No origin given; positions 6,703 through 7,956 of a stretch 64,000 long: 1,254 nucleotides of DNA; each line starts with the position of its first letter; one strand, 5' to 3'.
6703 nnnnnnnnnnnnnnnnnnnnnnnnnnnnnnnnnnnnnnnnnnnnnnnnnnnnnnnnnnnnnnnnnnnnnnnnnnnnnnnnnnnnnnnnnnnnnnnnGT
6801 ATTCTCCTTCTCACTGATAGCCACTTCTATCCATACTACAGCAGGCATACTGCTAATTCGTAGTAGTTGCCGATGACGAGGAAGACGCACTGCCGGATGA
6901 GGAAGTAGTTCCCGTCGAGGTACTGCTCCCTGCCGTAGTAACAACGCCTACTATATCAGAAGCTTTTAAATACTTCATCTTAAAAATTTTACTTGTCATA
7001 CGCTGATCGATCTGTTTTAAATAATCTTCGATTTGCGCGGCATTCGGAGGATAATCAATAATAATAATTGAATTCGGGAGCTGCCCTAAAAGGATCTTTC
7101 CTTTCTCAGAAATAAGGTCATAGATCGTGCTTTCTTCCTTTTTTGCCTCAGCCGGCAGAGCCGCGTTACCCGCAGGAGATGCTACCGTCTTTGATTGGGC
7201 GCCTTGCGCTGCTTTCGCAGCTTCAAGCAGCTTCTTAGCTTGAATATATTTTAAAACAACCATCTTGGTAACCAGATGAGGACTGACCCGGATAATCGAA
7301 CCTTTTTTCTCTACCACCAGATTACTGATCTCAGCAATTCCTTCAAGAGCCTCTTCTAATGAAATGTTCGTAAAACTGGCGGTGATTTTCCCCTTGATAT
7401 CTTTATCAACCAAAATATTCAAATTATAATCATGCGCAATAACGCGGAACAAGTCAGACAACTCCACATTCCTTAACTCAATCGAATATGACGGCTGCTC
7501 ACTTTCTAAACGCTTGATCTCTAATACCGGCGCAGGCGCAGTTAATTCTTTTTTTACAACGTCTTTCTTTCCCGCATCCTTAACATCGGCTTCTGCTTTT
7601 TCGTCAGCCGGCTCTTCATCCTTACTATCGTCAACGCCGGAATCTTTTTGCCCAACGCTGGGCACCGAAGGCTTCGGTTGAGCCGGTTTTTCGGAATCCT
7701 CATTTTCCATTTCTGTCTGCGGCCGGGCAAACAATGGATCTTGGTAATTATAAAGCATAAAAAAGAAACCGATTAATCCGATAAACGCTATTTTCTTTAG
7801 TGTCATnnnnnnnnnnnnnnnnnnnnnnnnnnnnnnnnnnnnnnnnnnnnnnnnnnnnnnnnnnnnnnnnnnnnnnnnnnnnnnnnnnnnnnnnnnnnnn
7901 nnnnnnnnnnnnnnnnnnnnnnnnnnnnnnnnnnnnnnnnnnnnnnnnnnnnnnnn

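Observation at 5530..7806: Secretin split into two polypeptides: N0-N1 protein and N-domain + secretin-core protein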

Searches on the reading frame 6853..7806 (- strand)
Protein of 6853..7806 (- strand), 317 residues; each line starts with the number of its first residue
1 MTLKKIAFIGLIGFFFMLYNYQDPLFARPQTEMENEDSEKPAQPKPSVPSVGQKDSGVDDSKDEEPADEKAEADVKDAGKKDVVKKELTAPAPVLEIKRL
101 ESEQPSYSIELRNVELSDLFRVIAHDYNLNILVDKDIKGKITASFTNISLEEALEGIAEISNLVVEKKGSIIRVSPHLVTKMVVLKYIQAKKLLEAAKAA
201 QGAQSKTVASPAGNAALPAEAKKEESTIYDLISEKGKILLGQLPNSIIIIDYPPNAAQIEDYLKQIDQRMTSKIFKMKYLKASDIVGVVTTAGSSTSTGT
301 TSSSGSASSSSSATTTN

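Call 4: search_protein_families(library=pfam, proteins=[window:6853-7806:-], max_evalue=0.1)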
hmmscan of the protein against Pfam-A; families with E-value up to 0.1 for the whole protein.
window:6853-7806:- (317 aa): 4 families
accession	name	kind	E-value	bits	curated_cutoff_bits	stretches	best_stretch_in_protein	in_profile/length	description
PF07660.19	STN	-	5.9e-07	29.6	28.4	1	129-176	1-51/52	Secretin and TonB N terminus short domain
PF03958.22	Secretin_N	-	6.8e-07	29.9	28.2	1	180-270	1-67/69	Bacterial type II/III secretion system short domain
PF16344.10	FecR_C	-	1.9e-05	25.1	24.4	1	110-172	3-68/70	FecR, C-terminal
PF21305.2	type_II_gspD_N0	-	0.00048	20.4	27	1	110-154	2-47/71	GspD-like, N0 domain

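Call 5: search_protein_families(library=ncbifam, proteins=[window:6853-7806:-], max_evalue=0.1)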
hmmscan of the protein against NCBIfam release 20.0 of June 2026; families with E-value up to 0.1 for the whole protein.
window:6853-7806:- (317 aa): 6 families
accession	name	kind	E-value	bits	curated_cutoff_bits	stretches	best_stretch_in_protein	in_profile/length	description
TIGR02515.1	IV_pilus_PilQ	subfamily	2.1e-18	66.6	284.35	1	108-269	5-168/428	type IV pilus secretin PilQ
NF010083.0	PRK13568.1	equivalog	7.7e-13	48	554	1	99-269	20-185/419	DNA uptake porin HofQ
TIGR02517.1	type_II_gspD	equivalog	2.2e-08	33.1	351.35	1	110-296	2-186/600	type II secretion system secretin GspD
NF007851.2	PRK10560.1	exception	3.9e-06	25.9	598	1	111-275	28-188/412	DNA uptake porin HofQ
TIGR02516.1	type_III_yscC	equivalog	0.00013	20.7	238.45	1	107-195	2-92/463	type III secretion system outer membrane ring subunit SctC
NF011873.0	PRK15346.1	equivalog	0.003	16.3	524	1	97-201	21-127/499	EscC/YscC/HrcC family type III secretion system outer membrane ring protein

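Call 8: find_homologous_proteins(query=window:6853-7806:-, max_evalue=0.001)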
Query window:6853-7806:- (317 aa): 154 proteins with E <= 0.001 among 7982 candidates; the best 120 are listed.
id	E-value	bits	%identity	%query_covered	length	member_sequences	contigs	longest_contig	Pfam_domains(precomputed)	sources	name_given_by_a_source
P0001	3.2e-194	661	100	100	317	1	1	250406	PF16344.11,PF03958.23,PF07660.20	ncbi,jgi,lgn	ncbi:MAG: secretin and TonB N-terminal domain-containing protein [Candidatus Omnitrophota bacterium]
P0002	1.8e-131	456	73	91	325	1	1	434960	PF03958.23,PF07660.20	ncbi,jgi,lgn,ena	ncbi:MAG: hypothetical protein WC695_07330 [Candidatus Omnitrophota bacterium]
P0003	1.8e-126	439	71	91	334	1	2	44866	PF03958.23,PF07660.20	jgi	jgi:type II secretory pathway component GspD/PulD (secretin)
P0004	1.3e-125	436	70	91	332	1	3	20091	PF03958.23,PF07660.20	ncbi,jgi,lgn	-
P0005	4.2e-91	323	60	81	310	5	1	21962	-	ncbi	-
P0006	6.3e-84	300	48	97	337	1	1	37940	PF16344.11,PF07660.20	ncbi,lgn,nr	ncbi:MAG: secretin and TonB N-terminal domain-containing protein [Candidatus Omnitrophica bacterium]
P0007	1.4e-83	299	63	65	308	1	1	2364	PF16344.11,PF03958.23,PF07660.20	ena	-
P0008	4.8e-83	297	60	63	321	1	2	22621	PF03958.23,PF07660.20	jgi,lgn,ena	-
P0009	5.2e-83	297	57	73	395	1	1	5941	PF16344.11,PF03958.23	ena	-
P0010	8.6e-81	289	54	87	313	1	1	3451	PF03958.23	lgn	-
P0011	1.5e-79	285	66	64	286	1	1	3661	PF03958.23,PF07660.20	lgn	-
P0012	1.7e-78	282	57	80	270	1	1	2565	PF16344.11,PF03958.23,PF07660.20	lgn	-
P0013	3.9e-77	277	60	67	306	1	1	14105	PF03958.23,PF07660.20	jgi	jgi:type II secretory pathway component GspD/PulD (secretin)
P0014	1.9e-76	275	54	78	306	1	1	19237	PF16344.11,PF03958.23,PF07660.20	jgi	jgi:type II secretory pathway component HofQ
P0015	1.8e-75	272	56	73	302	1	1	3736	PF03958.23,PF07660.20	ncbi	-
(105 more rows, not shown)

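Call 18: find_related_loci(query=A1, collection=genome_contigs, flank=10000)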
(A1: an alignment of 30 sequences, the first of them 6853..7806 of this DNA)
Query A1 (317 aa) in genome_contigs; peptide patterns used: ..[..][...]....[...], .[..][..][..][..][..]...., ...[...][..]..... (x = any residue, [..] = any of these).
173 stretches matched a pattern; 49 encode a relative of the query (tblastn E <= 1e-3); 49 distinct loci.
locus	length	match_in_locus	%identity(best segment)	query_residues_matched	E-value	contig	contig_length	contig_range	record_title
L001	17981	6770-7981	70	1-287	1e-130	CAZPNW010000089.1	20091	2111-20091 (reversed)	MAG TPA_asm: uncultured Planctomycetales bacterium isolate binchicken_co216_53 genome assembly, contig: k141_3891059, wh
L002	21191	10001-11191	73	1-289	2e-127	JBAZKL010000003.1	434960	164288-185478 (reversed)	MAG: Candidatus Omnitrophota bacterium isolate SO_2017_LW4_142 scaffold_56_c1_LW137-91_2017, whole genome shotgun sequen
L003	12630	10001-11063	60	50-306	6e-93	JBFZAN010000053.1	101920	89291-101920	MAG: Candidatus Omnitrophota bacterium isolate PPR_0468 PPR_0468.fa_k121_209592, whole genome shotgun sequence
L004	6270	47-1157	51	14-287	5e-77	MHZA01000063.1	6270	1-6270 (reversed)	MAG: Planctomycetes bacterium RIFCSPLOWO2_12_FULL_40_19 rifcsplowo2_12_scaffold_23049, whole genome shotgun sequence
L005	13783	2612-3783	46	10-295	2e-76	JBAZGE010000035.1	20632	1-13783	MAG: Candidatus Omnitrophota bacterium isolate SO_2017_LW3_37 NODE_6794_length_20632_cov_2.182785_LW162_2017, whole geno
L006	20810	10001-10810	47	14-302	2e-76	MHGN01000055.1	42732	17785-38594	MAG: Omnitrophica WOR_2 bacterium RIFCSPHIGHO2_02_FULL_45_21 rifcsphigho2_02_scaffold_5387, whole genome shotgun sequenc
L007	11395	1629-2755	47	9-287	2e-75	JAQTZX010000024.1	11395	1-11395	MAG: Candidatus Omnitrophota bacterium isolate STC_70 NODE_13350_length_11395_cov_2.340078_Sandtown_C, whole genome shot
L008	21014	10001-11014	52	76-310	5e-75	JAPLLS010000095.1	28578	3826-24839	MAG: Candidatus Omnitrophota bacterium isolate LacPavin_0920_SED3_MAG_47_10 LacPavin_0920_SED3_scaffold_4102475, whole g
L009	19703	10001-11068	50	38-287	1e-73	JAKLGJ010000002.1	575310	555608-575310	MAG: Candidatus Omnitrophota bacterium isolate RA.bin37 RA.bin37_2, whole genome shotgun sequence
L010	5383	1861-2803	55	70-287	1e-70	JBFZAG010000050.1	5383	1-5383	MAG: Candidatus Omnitrophota bacterium isolate PPR_0461 k121_1092347, whole genome shotgun sequence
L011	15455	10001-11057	45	64-316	5e-70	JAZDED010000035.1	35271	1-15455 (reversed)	MAG: Candidatus Omnitrophota bacterium isolate MEGAHIT-group-0.121 k141_663164, whole genome shotgun sequence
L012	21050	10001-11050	46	94-298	6e-67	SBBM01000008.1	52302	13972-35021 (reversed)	MAG: Planctomycetales bacterium isolate Bin_37_1_1 Hy_contig1247, whole genome shotgun sequence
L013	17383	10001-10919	55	84-287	1e-66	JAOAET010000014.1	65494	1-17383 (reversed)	MAG: Candidatus Omnitrophota bacterium isolate SKW267 k141_1574136, whole genome shotgun sequence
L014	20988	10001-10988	51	80-287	2e-66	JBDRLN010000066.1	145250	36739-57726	MAG: Candidatus Omnitrophota bacterium isolate MEGAHIT-group-1.780 k141_6004503, whole genome shotgun sequence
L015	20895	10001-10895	48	81-302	1e-65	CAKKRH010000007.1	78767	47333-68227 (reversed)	Omnitrophica bacterium GWA2_41_15 isolate Hainich-H52-bin157-1 genome assembly, contig: H52-bin157_1_Hain_H52_02um_R3_11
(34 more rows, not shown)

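Call 56: predict_structure(alignment_id=A7)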
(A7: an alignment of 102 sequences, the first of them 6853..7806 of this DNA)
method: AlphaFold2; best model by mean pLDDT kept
length: 317 residues; sequences in the alignment: 102
mean_pLDDT: 77.4   pTM: 0.56
mean pLDDT of the five models: 77.4, 77.4, 76.9, 75.6, 75.4
residues with pLDDT >= 90: 155; 70-90: 39; 50-70: 75; < 50: 48
segments of 3 or more residues with pLDDT < 50: 32-36, 50-55, 59-64, 68-71, 292-300
pLDDT, mean of each block of 10 residues (from residue 1): 81 90 55 49 54 46 49 53 68 93 95 97 97 96 97 97 97 97 97 92 65 54 77 95 97 97 95 80 62 46 50 52
secondary structure, 60 per line:
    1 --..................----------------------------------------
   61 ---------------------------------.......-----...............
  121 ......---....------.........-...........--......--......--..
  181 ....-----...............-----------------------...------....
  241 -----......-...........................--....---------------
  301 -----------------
elements in order: H3-20 E94-100 E106-115 H116-126 E130-133 E140-148 H150-160 E163-168 E171-176 E179-184 H190-204 E237-240 E246-251 H253-279 H282-285

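Call 61: fold_search(model_id=the predicted structure, library=pdb)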
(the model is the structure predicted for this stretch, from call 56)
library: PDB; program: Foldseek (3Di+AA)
matches with E <= 10: 429; with E <= 0.001: 47
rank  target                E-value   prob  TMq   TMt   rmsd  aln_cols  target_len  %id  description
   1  3jc8_Qa               1.1e-08  1.00  0.21  0.16  14.7       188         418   21  Architectural model of the type IVa pilus machine in a piliated state (released 2016-03-16)
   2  4ec5_A                5.0e-08  1.00  0.19  0.27  12.2       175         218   19  Crystal structure of the S210C (dimer) mutant from the N-terminal domain of the secretin XcpQ from Pseudomonas aerugin (released 2012-12-05)
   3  4e9j_B                5.7e-08  1.00  0.20  0.29  12.2       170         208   19  Crystal structure of the N-terminal domain of the secretin XcpQ from Pseudomonas aeruginosa (released 2012-12-05)
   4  4av2_A                8.6e-08  1.00  0.23  0.26  14.8       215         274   17  Single particle electron microscopy of PilQ dodecameric complexes from Neisseria meningitidis. (released 2012-10-17)
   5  4ec5_B                1.0e-07  1.00  0.20  0.29  12.2       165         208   19  Crystal structure of the S210C (dimer) mutant from the N-terminal domain of the secretin XcpQ from Pseudomonas aerugin (released 2012-12-05)
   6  6rwk_0                1.4e-07  1.00  0.21  0.45  12.1       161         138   16  MxiD N0 N1 and MxiG C-terminal domains of the Shigella type 3 secretion system (released 2020-02-12)
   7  4e9j_A                1.5e-07  1.00  0.19  0.27  12.2       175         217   19  Crystal structure of the N-terminal domain of the secretin XcpQ from Pseudomonas aeruginosa (released 2012-12-05)
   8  3gr5                  2.1e-07  1.00  0.22  0.42  14.1       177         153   12  Periplasmic domain of the outer membrane secretin EscC from enteropathogenic E.coli (EPEC) (released 2009-05-19)
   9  5ngi_B                2.4e-07  1.00  0.20  0.29  12.8       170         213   18  Structure of XcpQN012 (released 2018-01-24)
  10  5mp2_B                4.5e-07  1.00  0.19  0.28  12.6       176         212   19  XcpQN012 in complex with VHH04 (released 2017-12-13)
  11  5ngi_A                6.1e-07  1.00  0.20  0.29  12.8       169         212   18  Structure of XcpQN012 (released 2018-01-24)
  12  5mp2_A                9.2e-07  1.00  0.20  0.29  12.7       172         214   17  XcpQN012 in complex with VHH04 (released 2017-12-13)
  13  7ah9_5M               1.0e-06  1.00  0.21  0.14  12.5       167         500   12  Substrate-engaged type 3 secretion system needle complex from Salmonella enterica typhimurium - SpaR state 1 (released 2021-03-17)
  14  3oss_D                1.0e-06  1.00  0.20  0.38  11.4       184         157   10  The crystal structure of enterotoxigenic Escherichia coli GspC-GspD complex from the type II secretion system (released 2011-08-03)
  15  6w6m_A                1.2e-06  1.00  0.20  0.16  15.9       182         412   17  Single particle cryoEM structure of V. cholerae Type IV competence pilus secretin PilQ (released 2020-10-14)
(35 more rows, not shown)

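Call 81: search_protein_representatives(protein=window:6853-7806:-)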
Query: 317 residues. Proteins with E-value up to 0.001 (for the whole library): 1934; up to 1e-10: 173; up to 1e-30: 84. The best 150 are listed.
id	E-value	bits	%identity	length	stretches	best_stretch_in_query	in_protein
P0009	1.6e-83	296.6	59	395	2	56-221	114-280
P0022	1.1e-74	267.6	51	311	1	39-315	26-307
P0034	9.3e-73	261.3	55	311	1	60-313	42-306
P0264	9.3e-71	254.8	54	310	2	63-203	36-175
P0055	4.0e-70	252.7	54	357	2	52-216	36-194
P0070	9.6e-68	244.9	51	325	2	52-224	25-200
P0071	1.2e-67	244.6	58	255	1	81-303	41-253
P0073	6.1e-67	242.3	54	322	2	86-219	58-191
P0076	2.9e-66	240.0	55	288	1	90-311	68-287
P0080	1.8e-64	234.1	51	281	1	78-312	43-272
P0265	2.2e-64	233.9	51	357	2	87-215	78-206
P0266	3.0e-62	226.9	49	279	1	88-314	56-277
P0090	4.3e-62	226.4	50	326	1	49-315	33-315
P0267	2.7e-61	223.7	52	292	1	69-314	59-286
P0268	8.3e-60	218.9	50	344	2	85-212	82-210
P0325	1.9e-34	135.7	62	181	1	85-197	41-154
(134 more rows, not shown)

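Call 90: search_protein_families(library=pfam, proteins=[P0325], max_evalue=0.01)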
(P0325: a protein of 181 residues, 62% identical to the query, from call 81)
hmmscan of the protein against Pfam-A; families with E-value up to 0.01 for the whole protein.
P0325 (181 aa): 3 families
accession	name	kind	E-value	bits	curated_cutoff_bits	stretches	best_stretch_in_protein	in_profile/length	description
PF07660.19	STN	-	2.4e-08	34.1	28.4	1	86-133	1-51/52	Secretin and TonB N terminus short domain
PF16344.10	FecR_C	-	4.6e-06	27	24.4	1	68-131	4-70/70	FecR, C-terminal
PF21305.2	type_II_gspD_N0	-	7.3e-05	23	27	1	67-110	2-46/71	GspD-like, N0 domain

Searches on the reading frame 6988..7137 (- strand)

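Call 37: search_protein_families(library=pfam, proteins=[window:6988-7137:-], max_evalue=10)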
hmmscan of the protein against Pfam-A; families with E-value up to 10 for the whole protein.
seq(50 aa): 2 families
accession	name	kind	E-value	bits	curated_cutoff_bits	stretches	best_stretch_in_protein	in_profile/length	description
PF03958.22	Secretin_N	-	0.0016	19.1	28.2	1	22-47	42-67/69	Bacterial type II/III secretion system short domain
PF21475.2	PaaA-like_N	-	0.08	12.9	27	1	9-44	6-39/60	PaaA-like, N-terminal domain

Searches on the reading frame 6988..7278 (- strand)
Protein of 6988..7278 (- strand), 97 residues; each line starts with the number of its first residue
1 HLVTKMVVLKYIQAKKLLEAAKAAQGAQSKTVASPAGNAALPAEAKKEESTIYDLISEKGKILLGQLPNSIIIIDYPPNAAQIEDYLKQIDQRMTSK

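Call 37: search_protein_families(library=pfam, proteins=[window:6988-7278:-], max_evalue=10)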
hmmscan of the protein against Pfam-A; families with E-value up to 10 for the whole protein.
seq(97 aa): 1 family
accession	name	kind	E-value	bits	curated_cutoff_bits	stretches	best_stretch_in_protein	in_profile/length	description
PF03958.22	Secretin_N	-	5e-06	27.1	28.2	1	4-94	1-67/69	Bacterial type II/III secretion system short domain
